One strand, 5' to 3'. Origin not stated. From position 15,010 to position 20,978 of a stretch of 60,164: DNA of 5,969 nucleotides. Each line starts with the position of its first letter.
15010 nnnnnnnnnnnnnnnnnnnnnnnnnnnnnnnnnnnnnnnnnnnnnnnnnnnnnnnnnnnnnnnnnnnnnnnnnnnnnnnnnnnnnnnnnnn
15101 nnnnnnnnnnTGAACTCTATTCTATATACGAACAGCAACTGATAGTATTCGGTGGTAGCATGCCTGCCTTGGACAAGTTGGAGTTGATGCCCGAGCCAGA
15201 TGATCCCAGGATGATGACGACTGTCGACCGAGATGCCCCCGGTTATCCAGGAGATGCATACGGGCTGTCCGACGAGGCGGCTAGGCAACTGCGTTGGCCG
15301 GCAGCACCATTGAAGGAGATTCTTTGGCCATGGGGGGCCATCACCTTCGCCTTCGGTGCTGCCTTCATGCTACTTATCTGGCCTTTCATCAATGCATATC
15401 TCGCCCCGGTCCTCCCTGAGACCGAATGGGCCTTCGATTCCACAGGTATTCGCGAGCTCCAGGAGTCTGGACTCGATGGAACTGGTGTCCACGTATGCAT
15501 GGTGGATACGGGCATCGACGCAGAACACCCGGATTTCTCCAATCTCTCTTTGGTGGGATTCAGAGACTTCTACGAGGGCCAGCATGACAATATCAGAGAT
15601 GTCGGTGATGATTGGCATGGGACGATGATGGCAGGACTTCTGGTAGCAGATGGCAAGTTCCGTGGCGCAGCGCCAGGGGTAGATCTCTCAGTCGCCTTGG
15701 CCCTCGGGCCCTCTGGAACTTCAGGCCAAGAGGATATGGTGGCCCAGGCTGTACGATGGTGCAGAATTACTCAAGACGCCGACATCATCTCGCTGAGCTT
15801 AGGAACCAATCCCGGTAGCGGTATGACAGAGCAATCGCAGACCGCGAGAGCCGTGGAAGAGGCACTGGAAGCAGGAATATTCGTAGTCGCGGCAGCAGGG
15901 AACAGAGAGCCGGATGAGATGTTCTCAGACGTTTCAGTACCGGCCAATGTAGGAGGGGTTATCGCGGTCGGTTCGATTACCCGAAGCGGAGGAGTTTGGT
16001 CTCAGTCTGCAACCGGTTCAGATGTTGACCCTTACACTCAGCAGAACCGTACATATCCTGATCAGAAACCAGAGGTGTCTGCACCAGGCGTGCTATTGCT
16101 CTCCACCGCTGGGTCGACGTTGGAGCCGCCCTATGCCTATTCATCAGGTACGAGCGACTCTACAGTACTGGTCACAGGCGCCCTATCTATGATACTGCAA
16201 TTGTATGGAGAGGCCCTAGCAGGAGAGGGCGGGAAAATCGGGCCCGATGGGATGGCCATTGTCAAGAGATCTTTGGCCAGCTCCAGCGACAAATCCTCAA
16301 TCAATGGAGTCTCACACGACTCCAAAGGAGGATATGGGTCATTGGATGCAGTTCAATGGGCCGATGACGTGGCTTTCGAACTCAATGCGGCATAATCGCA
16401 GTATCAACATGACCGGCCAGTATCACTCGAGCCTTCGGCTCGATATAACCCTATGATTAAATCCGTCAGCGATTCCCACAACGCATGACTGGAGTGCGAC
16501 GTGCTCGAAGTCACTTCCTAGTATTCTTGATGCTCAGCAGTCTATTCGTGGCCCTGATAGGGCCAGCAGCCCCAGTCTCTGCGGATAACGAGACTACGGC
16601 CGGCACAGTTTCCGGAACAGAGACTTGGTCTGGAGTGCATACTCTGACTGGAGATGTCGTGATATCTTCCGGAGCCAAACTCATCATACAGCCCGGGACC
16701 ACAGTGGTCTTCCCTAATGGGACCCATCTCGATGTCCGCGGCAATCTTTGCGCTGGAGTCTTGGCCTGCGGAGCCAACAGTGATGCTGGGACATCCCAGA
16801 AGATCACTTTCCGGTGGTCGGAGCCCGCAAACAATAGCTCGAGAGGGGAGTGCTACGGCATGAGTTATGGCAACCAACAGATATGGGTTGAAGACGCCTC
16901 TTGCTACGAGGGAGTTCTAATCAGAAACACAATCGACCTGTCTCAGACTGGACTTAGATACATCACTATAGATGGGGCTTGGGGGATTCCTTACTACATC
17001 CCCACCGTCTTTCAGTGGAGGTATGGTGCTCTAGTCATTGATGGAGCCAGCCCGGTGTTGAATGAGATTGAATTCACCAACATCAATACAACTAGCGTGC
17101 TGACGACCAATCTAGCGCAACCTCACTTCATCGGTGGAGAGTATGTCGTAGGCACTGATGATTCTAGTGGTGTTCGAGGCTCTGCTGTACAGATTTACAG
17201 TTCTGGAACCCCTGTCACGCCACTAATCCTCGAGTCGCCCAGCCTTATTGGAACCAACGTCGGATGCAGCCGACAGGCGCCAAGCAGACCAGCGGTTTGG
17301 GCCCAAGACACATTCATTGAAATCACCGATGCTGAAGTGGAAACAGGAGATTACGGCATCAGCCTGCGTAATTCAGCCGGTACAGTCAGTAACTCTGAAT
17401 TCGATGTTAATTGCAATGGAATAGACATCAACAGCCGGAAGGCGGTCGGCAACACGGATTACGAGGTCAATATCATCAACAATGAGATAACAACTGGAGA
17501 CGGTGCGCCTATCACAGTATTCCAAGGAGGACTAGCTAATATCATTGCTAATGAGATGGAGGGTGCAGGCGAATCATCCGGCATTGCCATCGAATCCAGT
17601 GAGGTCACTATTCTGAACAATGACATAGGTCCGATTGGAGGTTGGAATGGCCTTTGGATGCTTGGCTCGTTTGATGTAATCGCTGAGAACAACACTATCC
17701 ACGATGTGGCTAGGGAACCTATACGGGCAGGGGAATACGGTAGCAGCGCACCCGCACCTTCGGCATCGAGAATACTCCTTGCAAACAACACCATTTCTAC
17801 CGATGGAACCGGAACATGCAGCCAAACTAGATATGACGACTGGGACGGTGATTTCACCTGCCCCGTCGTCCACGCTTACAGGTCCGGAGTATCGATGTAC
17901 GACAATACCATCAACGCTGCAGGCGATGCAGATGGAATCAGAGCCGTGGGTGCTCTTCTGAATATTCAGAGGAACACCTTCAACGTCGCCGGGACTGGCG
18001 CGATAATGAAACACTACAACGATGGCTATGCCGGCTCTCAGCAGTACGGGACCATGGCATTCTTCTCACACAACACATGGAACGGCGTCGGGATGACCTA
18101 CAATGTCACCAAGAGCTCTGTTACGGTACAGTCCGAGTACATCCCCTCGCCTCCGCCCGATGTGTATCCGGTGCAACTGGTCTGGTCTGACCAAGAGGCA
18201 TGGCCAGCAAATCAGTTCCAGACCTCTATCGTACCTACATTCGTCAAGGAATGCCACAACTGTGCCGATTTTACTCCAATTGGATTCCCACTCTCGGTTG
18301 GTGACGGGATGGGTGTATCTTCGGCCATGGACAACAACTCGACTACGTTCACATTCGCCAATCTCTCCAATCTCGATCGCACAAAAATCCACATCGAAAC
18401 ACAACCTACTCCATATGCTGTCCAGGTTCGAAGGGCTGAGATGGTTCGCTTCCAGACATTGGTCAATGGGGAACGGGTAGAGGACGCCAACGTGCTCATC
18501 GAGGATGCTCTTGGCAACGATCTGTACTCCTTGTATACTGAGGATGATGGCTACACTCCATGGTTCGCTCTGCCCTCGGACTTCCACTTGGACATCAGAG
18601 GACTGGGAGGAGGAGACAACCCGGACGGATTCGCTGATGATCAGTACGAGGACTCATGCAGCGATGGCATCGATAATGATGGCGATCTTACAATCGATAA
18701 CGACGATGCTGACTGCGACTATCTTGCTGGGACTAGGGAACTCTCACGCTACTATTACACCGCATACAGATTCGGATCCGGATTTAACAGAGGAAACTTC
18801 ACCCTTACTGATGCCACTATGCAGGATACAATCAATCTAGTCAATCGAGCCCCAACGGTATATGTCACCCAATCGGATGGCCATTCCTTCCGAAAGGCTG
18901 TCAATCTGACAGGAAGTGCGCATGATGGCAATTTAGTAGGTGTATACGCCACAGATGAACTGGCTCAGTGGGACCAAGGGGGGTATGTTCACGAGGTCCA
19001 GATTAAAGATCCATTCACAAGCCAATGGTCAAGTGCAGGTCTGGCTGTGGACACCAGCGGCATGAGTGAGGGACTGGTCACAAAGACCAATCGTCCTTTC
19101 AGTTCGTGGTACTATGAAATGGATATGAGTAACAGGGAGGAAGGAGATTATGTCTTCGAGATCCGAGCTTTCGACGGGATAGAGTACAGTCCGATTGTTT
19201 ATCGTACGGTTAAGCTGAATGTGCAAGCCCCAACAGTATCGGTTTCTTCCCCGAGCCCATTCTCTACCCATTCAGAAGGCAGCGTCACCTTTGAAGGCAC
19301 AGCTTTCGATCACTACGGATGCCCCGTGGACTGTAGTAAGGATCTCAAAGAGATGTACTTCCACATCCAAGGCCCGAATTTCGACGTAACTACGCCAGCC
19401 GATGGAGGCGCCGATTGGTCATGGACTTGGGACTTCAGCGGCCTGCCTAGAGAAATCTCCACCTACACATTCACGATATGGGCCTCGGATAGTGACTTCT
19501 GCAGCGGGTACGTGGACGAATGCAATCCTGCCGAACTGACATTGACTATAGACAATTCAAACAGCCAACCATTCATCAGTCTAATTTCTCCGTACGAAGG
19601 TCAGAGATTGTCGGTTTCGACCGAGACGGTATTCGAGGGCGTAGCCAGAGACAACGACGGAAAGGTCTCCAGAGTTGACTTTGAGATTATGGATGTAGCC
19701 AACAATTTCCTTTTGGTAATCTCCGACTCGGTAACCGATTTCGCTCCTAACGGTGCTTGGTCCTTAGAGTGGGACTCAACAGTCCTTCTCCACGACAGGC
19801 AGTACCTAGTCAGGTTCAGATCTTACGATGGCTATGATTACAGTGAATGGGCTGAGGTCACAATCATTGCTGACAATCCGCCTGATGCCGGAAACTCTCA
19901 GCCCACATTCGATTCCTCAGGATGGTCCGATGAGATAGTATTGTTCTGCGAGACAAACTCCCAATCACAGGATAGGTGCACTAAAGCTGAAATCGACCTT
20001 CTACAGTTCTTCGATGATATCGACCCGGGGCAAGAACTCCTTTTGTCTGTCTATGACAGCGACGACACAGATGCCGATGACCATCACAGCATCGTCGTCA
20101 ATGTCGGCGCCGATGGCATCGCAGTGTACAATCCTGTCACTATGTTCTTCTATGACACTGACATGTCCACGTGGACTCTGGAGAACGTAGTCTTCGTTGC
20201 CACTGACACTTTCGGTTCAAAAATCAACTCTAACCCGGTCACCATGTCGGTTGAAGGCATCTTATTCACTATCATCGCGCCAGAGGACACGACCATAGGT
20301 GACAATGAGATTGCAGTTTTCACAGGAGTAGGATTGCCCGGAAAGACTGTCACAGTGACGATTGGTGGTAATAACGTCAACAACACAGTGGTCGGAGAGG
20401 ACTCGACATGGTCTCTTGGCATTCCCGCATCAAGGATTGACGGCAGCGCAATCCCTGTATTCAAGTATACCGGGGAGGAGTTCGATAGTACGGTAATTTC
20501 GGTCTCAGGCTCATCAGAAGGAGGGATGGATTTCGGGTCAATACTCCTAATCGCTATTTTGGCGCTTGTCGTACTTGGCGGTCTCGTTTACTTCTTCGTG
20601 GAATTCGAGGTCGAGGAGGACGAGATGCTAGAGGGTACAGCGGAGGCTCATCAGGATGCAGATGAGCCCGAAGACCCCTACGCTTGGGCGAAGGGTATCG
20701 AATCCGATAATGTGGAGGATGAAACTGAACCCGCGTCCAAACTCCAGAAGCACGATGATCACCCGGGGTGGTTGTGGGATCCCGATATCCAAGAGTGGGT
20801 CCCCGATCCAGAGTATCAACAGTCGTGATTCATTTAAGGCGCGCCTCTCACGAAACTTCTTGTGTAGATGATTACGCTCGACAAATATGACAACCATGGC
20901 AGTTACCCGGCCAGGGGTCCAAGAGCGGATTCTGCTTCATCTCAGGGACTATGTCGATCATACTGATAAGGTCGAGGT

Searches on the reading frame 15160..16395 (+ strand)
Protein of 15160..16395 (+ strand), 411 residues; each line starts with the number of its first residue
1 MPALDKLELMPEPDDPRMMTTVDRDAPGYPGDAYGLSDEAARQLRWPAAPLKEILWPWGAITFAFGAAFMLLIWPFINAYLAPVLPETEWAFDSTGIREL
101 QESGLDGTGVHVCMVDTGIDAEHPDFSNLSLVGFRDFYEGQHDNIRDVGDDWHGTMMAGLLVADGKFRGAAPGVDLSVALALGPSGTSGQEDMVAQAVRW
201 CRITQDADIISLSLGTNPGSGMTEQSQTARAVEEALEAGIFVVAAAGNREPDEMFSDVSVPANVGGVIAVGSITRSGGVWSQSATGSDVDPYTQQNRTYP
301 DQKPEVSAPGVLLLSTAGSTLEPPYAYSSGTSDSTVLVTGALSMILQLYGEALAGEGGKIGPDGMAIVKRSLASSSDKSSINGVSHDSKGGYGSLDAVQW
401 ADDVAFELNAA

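Call 9: search_protein_families(library=pfam, proteins=[window:15160-16395:+], max_evalue=0.001)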
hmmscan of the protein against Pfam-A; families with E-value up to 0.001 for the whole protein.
window:15160-16395:+ (411 aa): 1 family
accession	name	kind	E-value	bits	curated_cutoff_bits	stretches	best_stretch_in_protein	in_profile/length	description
PF00082.27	Peptidase_S8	-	2.8e-37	129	21.8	1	107-351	1-259/288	Subtilase family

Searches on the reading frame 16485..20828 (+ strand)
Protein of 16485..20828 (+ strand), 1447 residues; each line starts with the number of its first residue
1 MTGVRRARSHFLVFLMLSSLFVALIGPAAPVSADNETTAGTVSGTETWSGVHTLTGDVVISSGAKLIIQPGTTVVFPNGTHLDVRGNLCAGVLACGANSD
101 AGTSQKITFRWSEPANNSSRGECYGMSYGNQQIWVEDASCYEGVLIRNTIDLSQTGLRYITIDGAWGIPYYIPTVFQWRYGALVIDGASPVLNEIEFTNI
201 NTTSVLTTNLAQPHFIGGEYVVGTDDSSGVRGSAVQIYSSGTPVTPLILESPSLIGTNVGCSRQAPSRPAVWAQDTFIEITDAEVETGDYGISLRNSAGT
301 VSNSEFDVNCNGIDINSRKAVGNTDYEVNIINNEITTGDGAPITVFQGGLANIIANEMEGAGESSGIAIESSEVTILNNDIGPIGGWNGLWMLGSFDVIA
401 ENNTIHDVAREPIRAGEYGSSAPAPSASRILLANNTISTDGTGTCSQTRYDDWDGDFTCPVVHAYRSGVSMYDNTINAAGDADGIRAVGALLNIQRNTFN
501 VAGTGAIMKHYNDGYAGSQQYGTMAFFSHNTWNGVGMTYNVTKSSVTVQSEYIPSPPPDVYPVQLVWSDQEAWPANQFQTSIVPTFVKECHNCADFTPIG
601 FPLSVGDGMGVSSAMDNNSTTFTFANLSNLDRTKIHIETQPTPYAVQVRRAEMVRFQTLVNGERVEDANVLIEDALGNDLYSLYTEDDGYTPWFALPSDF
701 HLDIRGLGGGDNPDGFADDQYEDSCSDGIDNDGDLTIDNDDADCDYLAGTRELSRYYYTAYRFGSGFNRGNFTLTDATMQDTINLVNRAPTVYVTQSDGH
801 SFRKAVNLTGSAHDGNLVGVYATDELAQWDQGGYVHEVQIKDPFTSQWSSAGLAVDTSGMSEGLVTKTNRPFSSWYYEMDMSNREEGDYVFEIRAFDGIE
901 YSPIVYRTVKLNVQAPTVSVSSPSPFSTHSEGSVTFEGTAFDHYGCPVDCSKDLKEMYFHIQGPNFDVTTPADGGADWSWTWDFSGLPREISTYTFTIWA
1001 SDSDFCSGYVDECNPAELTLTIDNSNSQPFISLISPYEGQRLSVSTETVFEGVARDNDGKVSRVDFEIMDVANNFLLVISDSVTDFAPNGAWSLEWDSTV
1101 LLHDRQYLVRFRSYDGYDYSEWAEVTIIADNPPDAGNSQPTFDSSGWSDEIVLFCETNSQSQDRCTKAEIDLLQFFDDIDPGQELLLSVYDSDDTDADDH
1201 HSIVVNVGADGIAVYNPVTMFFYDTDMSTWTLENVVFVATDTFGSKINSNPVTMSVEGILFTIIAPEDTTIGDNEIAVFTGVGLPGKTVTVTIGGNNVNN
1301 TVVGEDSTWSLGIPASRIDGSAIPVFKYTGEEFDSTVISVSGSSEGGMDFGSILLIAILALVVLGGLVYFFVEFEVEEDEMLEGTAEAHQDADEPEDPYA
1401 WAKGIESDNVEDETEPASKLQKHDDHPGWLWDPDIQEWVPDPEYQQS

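Call 9: search_protein_families(library=pfam, proteins=[window:16485-20828:+], max_evalue=0.001)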
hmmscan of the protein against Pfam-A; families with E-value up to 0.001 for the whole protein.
window:16485-20828:+ (1447 aa): 2 families
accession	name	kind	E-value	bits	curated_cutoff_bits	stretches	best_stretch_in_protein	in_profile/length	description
PF17957.7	Big_7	-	6.2e-11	43.2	24.1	1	1029-1104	1-63/70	Bacterial Ig domain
PF13229.12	Beta_helix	-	6.2e-07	29.6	25.9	1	275-406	9-135/158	Right handed beta helix region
